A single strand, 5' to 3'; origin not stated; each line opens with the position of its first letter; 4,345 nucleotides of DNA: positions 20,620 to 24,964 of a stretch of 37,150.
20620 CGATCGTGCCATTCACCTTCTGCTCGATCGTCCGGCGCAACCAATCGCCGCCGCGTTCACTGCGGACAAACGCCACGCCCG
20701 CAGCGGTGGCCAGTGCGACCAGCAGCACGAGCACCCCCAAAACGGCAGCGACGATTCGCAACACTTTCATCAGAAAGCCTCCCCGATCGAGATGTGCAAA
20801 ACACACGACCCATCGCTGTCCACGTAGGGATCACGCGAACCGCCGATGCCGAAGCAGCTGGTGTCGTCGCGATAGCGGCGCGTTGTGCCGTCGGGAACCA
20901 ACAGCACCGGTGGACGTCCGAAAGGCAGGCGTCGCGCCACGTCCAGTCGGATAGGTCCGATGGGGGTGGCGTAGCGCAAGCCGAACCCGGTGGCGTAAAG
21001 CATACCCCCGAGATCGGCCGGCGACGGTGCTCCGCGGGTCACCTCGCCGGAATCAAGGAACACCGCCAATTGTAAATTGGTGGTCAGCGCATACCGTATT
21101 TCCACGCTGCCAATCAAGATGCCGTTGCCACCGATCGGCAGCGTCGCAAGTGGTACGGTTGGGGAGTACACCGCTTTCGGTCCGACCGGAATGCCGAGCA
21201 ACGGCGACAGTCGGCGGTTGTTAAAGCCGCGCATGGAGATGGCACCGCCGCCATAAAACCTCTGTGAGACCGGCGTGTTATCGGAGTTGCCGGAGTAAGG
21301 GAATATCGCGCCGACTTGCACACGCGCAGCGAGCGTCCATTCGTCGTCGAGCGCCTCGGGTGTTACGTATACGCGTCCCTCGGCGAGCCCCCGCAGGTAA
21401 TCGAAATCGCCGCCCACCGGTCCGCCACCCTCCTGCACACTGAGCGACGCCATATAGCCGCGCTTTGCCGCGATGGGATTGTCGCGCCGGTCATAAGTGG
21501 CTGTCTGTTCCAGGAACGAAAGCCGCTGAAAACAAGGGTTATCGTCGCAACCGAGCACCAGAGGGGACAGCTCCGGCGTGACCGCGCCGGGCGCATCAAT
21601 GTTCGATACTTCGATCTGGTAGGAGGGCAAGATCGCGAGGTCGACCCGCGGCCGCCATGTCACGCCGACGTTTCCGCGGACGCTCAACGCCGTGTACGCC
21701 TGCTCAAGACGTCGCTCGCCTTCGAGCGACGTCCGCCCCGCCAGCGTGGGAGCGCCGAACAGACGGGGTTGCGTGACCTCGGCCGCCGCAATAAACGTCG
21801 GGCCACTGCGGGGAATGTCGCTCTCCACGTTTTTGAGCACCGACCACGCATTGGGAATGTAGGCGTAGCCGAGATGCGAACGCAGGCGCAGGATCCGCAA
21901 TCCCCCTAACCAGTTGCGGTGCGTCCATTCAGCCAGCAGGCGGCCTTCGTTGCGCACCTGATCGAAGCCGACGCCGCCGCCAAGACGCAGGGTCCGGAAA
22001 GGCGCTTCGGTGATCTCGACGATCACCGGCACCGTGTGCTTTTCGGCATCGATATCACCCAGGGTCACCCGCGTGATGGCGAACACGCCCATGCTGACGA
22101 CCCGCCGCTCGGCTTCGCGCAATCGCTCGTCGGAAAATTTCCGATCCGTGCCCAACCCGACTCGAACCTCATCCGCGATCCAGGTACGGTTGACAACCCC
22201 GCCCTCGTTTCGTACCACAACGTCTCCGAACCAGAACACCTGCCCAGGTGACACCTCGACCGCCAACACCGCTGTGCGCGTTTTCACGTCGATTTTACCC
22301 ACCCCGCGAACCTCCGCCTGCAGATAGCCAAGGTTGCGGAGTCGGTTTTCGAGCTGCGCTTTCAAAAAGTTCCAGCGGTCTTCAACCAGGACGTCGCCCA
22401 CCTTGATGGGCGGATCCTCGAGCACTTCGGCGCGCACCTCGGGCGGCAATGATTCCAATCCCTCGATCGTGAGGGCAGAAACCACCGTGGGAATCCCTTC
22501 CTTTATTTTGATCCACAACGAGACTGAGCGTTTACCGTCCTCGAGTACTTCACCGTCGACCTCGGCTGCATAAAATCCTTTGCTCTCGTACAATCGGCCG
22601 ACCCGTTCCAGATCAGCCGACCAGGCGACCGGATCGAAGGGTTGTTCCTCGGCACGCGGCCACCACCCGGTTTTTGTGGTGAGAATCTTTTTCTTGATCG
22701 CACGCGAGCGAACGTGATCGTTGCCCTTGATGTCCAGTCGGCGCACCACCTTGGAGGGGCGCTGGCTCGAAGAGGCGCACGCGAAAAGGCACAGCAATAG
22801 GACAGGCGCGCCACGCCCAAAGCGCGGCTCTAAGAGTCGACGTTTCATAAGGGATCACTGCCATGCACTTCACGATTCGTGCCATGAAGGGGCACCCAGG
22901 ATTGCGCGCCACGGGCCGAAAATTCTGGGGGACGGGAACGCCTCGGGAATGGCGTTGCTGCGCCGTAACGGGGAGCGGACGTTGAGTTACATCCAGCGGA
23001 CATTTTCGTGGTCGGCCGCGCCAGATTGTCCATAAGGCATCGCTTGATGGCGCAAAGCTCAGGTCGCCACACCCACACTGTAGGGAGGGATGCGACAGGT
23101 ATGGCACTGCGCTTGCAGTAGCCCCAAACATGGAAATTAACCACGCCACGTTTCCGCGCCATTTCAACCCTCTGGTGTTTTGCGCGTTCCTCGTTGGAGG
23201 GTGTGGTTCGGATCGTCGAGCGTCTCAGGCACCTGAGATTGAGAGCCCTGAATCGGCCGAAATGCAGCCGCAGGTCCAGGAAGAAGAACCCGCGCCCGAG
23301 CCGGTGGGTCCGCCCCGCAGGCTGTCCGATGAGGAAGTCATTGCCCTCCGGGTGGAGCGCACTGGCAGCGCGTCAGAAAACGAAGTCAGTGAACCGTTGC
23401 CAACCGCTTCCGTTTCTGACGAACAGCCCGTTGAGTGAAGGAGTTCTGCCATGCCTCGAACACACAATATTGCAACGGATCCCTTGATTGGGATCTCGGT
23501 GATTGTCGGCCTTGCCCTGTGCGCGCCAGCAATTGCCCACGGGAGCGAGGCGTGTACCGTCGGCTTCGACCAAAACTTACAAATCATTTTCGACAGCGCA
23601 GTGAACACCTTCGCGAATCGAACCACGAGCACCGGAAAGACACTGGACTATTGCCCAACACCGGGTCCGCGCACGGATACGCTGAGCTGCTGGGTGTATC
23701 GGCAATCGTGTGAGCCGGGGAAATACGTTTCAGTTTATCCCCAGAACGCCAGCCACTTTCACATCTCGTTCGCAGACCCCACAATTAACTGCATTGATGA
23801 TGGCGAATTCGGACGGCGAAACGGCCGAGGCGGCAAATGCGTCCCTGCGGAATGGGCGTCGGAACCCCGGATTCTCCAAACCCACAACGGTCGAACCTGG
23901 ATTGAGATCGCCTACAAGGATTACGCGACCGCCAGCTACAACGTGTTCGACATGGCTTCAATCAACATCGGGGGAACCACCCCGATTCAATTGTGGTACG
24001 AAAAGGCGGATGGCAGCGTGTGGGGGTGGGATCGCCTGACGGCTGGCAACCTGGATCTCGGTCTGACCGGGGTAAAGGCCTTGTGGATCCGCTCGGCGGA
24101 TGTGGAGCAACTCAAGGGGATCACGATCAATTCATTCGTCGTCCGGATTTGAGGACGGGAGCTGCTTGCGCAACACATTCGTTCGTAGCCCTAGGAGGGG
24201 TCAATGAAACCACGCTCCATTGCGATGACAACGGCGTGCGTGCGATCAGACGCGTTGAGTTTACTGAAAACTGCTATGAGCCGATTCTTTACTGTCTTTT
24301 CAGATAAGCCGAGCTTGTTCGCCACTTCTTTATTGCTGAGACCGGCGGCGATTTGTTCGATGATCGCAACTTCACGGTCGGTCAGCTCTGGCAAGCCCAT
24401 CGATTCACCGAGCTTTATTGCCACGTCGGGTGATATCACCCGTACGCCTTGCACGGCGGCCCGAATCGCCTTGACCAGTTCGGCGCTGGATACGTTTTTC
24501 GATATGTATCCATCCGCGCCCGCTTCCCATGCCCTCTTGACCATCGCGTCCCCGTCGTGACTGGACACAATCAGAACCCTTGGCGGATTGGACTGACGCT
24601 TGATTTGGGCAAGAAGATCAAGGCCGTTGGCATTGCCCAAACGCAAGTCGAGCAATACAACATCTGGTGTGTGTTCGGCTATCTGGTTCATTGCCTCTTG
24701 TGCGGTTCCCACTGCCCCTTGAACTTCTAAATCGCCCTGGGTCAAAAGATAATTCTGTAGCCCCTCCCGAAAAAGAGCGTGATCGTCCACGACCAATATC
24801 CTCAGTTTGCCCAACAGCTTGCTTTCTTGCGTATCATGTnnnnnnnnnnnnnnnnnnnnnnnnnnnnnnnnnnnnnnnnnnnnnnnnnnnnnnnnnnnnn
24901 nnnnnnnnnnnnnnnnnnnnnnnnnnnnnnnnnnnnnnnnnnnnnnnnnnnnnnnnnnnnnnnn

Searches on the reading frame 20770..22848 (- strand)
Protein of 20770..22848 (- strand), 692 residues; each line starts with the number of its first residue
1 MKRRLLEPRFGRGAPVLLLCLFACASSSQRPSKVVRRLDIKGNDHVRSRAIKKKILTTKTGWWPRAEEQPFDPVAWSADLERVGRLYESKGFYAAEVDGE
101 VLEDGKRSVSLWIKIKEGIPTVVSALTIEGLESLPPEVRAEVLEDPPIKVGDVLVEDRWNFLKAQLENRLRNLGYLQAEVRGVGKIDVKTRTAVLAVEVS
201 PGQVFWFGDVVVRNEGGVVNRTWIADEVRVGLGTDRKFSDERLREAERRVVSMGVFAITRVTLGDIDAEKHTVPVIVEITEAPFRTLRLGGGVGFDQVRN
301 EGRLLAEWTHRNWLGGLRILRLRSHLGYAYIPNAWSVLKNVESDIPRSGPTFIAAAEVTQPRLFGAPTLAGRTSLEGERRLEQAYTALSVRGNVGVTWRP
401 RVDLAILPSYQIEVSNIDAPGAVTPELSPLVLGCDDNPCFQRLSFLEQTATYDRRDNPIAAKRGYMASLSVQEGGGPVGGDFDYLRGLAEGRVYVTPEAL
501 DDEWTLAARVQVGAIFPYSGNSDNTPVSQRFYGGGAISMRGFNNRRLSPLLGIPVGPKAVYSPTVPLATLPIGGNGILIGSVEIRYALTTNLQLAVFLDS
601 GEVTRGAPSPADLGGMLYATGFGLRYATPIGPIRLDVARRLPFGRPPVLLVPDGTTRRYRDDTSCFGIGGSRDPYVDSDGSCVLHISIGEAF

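Call 20: search_protein_families(library=pfam, proteins=[window:20770-22848:-], max_evalue=0.001)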
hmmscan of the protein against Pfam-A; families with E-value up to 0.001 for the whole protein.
window:20770-22848:- (692 aa): 2 families
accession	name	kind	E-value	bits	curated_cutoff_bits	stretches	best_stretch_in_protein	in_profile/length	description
PF01103.29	Omp85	-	7e-34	118.2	24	1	441-639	112-304/325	Omp85 superfamily domain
PF07244.20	POTRA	-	1.5e-19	70.9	21.3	2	35-118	3-79/79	Surface antigen variable number repeat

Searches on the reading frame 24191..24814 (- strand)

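Call 20: search_protein_families(library=pfam, proteins=[window:24191-24814:-], max_evalue=0.001)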
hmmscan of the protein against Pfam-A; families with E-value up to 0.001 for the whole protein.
window:24191-24814:- (207 aa): 6 families
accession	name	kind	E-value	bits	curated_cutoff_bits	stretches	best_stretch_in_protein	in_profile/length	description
PF00072.30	Response_reg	-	3.5e-28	98.4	30.2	1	6-118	1-111/111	Response regulator receiver domain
PF00196.25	GerE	-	1.2e-16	60.6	23.5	1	144-198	3-57/57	Bacterial regulatory proteins, luxR family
PF08281.18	Sigma70_r4_2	-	6.8e-05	22.9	25.7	1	156-179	24-47/54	Sigma-70, region 4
PF13412.12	HTH_24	-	0.00033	20.6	21.9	1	156-179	15-38/48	Winged helix-turn-helix DNA-binding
PF04545.22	Sigma70_r4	-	0.00035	20.5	24.1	1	141-186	2-48/50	Sigma-70, region 4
PF07638.17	Sigma70_ECF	-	0.00075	19.9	21.1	0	141-182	133-175/185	ECF sigma factor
